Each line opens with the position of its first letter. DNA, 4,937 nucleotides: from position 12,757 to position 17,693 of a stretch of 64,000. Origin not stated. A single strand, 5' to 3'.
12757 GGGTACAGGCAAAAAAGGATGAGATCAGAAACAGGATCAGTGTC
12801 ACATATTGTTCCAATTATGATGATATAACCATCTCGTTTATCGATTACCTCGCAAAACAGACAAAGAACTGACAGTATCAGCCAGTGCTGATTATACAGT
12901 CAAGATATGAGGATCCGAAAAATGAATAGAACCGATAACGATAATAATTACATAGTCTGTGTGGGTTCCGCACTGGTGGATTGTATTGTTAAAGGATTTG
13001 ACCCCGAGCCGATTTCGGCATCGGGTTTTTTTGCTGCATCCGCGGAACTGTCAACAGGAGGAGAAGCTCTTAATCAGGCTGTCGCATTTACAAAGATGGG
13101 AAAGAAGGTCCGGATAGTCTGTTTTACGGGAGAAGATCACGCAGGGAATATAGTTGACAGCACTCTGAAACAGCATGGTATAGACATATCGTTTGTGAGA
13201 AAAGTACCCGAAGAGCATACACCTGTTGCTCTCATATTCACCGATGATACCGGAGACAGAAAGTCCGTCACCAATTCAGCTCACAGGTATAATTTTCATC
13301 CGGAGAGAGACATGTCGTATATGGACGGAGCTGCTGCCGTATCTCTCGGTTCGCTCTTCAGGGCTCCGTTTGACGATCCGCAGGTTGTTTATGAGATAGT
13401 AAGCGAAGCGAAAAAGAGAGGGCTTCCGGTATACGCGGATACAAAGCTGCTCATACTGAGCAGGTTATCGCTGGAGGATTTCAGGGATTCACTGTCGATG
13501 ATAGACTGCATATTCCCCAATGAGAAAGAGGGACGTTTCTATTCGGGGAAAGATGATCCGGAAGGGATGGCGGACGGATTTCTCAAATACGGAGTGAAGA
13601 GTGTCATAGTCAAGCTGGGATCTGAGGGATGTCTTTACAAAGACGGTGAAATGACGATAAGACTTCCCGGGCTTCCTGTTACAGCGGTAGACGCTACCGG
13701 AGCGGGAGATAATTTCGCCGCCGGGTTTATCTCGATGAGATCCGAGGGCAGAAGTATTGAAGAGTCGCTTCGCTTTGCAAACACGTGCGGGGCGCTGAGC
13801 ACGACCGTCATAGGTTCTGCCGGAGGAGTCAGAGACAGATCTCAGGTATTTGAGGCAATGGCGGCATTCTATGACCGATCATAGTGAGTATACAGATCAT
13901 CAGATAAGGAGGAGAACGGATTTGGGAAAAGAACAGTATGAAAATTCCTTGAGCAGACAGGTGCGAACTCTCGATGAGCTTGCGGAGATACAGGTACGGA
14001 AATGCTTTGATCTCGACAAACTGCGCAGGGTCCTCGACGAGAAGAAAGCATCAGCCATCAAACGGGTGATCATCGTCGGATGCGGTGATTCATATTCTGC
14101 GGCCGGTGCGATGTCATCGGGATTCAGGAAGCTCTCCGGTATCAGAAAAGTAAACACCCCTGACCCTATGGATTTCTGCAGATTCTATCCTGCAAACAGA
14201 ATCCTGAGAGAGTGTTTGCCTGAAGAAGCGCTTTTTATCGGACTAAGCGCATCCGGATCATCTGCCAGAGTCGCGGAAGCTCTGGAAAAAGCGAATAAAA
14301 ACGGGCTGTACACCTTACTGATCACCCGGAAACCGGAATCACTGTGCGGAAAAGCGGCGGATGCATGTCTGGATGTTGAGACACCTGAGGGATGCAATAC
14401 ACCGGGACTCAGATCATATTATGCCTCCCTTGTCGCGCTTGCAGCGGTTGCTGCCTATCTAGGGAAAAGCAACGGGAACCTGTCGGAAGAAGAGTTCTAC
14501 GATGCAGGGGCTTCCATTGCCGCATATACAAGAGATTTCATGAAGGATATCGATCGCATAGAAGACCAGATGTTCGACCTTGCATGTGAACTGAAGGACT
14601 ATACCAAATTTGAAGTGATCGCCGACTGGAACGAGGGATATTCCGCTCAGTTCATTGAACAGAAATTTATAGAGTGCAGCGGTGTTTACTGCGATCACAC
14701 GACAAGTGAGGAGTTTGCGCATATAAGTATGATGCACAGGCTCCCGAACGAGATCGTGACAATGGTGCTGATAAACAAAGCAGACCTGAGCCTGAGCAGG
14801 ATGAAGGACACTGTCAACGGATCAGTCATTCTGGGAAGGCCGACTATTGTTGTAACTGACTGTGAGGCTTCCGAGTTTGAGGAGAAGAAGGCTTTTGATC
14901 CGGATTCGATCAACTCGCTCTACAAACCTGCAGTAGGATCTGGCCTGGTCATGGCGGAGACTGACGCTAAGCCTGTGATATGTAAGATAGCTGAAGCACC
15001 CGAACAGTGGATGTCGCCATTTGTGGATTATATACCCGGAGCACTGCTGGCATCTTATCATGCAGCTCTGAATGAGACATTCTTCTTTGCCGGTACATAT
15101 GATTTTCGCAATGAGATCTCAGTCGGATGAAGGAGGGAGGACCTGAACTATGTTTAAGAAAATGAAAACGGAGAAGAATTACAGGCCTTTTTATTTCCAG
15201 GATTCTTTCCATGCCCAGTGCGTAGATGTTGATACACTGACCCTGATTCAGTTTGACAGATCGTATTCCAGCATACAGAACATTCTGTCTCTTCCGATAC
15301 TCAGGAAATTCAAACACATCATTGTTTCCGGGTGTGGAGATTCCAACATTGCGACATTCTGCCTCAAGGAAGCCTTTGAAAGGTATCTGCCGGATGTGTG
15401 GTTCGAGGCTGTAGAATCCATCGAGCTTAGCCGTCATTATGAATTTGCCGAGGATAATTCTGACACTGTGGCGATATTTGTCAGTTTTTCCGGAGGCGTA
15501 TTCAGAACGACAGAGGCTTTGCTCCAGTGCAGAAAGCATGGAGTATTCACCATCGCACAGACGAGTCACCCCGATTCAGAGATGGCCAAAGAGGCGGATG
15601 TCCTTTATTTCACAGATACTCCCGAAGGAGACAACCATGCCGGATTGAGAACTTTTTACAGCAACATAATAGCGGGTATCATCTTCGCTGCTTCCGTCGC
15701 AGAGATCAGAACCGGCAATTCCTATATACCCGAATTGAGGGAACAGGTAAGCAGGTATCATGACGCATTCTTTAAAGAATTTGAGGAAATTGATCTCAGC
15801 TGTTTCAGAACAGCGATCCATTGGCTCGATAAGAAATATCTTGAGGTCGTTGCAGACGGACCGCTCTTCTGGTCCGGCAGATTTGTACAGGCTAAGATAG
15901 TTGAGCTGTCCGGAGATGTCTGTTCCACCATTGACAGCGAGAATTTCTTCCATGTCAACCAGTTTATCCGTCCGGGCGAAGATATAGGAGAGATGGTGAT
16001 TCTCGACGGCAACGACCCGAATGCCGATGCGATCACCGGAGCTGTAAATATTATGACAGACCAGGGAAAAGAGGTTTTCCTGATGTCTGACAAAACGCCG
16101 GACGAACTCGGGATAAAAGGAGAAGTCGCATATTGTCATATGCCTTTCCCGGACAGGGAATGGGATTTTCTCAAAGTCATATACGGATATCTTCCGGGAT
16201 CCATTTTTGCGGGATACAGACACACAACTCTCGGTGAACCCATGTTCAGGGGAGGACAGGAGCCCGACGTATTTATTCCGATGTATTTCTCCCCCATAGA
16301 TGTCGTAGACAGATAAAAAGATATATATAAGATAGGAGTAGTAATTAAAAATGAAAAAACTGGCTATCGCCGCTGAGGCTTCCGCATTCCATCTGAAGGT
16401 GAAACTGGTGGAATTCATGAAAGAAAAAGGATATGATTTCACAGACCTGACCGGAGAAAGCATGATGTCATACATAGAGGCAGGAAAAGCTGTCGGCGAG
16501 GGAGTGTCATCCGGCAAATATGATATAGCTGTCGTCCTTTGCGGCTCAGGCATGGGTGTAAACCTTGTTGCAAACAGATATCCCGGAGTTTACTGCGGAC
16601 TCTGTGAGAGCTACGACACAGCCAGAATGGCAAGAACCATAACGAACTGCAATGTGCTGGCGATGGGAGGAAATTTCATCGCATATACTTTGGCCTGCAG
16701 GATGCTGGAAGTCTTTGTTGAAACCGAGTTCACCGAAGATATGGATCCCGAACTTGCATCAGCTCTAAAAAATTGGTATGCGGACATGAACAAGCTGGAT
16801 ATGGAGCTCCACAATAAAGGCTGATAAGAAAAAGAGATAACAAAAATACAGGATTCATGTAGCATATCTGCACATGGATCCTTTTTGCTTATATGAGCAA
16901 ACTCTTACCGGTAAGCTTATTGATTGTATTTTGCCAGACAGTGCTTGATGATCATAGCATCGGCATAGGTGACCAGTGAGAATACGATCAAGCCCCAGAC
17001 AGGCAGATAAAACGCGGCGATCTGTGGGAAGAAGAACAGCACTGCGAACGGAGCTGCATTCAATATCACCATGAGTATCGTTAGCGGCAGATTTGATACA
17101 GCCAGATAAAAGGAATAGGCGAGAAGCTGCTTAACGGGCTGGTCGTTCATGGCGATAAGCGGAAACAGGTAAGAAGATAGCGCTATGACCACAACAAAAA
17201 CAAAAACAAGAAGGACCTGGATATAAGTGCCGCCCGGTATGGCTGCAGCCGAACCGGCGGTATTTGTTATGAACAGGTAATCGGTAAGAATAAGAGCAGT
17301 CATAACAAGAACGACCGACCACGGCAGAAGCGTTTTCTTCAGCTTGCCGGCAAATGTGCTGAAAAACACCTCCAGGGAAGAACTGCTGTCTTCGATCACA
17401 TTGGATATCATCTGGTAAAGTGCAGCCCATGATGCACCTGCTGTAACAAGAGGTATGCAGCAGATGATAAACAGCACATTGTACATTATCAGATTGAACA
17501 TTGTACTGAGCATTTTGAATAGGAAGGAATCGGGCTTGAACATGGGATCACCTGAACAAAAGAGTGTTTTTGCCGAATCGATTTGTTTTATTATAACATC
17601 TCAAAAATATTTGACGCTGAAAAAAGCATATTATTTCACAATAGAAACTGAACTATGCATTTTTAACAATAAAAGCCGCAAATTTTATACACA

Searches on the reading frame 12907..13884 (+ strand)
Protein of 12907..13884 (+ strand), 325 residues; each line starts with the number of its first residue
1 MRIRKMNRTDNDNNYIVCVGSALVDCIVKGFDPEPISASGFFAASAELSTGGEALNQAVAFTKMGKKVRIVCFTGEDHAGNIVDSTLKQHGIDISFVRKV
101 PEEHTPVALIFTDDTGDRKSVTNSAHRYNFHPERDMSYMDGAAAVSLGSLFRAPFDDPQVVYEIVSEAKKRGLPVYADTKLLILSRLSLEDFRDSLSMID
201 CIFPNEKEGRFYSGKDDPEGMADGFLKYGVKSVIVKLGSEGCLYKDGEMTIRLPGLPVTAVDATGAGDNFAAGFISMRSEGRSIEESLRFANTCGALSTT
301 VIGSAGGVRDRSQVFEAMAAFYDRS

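Call 11: search_protein_families(library=pfam, proteins=[window:12907-13884:+])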
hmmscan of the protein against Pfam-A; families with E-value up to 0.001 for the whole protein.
window:12907-13884:+ (325 aa): 1 family
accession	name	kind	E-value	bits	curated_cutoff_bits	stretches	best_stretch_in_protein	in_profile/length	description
PF00294.29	PfkB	-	6.1e-54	183.8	25.8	1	14-306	2-297/302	pfkB family carbohydrate kinase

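Call 23: search_protein_families(library=ncbifam, proteins=[window:12907-13884:+], max_evalue=0.00001)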
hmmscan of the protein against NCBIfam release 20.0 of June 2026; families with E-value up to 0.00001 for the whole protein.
window:12907-13884:+ (325 aa): 24 families
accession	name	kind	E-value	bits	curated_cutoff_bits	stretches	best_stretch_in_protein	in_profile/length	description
TIGR02152.1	D_ribokin_bact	equivalog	7.9e-42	143.6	299.65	2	194-314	171-296/298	ribokinase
NF053626.1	RibKinHalex1628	equivalog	1.6e-34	119.8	330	1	46-304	33-278/293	ATP-dependent ribose-1-phosphate kinase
NF008353.0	PRK11142.1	equivalog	3.2e-33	115.5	341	1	15-315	4-300/307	ribokinase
TIGR04382.1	myo_inos_iolC_N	equivalog_domain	8e-32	110.7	300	2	193-314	183-305/309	5-dehydro-2-deoxygluconokinase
NF049991.1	TagKinase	equivalog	5.8e-27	94.3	420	1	13-314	7-311/321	tagatose kinase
TIGR03168.1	1-PFK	subfamily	1.2e-20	73.6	216.4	1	43-303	27-286/305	hexose kinase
NF007321.0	PRK09813.1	equivalog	1.3e-20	74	247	2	227-297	183-253/261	fructoselysine 6-kinase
NF040938.1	KDG_KDGal_kin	equivalog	2.1e-20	73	400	1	50-308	29-293/305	bifunctional 2-dehydro-3-deoxygluconokinase/2-dehydro-3-deoxygalactonokinase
NF006957.1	PRK09434.1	equivalog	1.1e-19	71.1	450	1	50-305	26-293/302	fructokinase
TIGR03828.1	pfkB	equivalog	5.6e-19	68.3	292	1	43-303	27-286/305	1-phosphofructokinase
NF007355.0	PRK09850.1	equivalog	5.9e-17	61.7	540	1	190-298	172-286/313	pseudouridine kinase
NF052444.1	DhDoxglucKinKdgK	equivalog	1.1e-16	61.1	400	1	47-308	21-296/303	2-dehydro-3-deoxygluconokinase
NF041134.1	R1P_kin_Thcocales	equivalog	2e-16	60.2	500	1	40-306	26-270/291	ADP-dependent ribose-1-phosphate kinase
NF041332.1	KDG_KDGal_kin_Halo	equivalog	2.8e-15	56.6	440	1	192-307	183-300/320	bifunctional 2-dehydro-3-deoxygluconokinase/2-dehydro-3-deoxygalactonokinase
NF047869.1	myo_kin_aldol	exception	4.5e-15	55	600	1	193-300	200-313/586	bifunctional 5-dehydro-2-deoxygluconokinase/5-dehydro-2-deoxyphosphogluconate aldolase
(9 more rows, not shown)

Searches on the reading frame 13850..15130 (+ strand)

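Call 11: search_protein_families(library=pfam, proteins=[window:13850-15130:+])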
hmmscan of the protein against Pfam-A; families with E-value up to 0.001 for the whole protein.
window:13850-15130:+ (426 aa): 1 family
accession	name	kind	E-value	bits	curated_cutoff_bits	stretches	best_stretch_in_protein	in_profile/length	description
PF01380.27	SIS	-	7.2e-12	45.7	25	1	125-201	53-129/131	SIS domain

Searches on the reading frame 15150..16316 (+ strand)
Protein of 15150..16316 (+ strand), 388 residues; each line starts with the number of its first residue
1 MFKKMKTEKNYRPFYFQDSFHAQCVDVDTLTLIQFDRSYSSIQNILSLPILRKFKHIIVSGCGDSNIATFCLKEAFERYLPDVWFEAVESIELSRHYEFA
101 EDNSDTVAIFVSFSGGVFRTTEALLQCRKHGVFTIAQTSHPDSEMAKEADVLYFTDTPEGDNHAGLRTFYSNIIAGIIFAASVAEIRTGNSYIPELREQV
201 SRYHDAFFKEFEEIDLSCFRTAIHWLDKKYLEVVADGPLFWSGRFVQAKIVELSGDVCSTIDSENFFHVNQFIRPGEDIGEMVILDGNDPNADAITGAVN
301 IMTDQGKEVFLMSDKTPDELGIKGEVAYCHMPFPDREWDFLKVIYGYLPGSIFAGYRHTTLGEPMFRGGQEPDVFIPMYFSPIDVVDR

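Call 5: search_protein_families(library=pfam, proteins=[window:15150-16316:+])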
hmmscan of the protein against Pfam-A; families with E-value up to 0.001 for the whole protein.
window:15150-16316:+ (388 aa): 1 family
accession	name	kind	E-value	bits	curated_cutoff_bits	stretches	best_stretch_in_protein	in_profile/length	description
PF01380.27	SIS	-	3.1e-09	37.1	25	1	51-172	2-121/131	SIS domain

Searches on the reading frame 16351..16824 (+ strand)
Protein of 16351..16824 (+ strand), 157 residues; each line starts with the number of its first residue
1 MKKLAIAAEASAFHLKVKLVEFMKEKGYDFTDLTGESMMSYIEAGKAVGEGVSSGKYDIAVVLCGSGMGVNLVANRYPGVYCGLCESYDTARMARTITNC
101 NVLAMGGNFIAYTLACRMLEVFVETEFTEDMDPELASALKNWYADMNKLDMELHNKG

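Call 11: search_protein_families(library=pfam, proteins=[window:16351-16824:+])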
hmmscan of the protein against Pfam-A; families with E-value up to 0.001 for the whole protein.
window:16351-16824:+ (157 aa): 1 family
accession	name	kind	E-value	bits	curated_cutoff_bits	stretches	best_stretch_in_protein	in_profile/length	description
PF02502.23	LacAB_rpiB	-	2.8e-34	118.5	24.7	1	5-129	2-128/138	Ribose/Galactose Isomerase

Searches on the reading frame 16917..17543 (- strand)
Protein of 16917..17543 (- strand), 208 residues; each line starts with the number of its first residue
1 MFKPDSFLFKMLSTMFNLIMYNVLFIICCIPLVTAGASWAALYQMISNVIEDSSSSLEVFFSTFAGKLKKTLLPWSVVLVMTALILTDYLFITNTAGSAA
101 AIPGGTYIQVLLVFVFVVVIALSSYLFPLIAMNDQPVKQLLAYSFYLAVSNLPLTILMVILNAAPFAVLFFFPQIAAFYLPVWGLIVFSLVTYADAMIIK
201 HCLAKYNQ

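Call 5: search_protein_families(library=pfam, proteins=[window:16917-17543:-])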
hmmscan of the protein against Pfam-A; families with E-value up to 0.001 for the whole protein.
window:16917-17543:- (208 aa): 1 family
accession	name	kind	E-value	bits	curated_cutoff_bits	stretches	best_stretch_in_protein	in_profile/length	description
PF04854.19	DUF624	-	2.5e-08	34.4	24.2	1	18-89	1-77/77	Protein of unknown function, DUF624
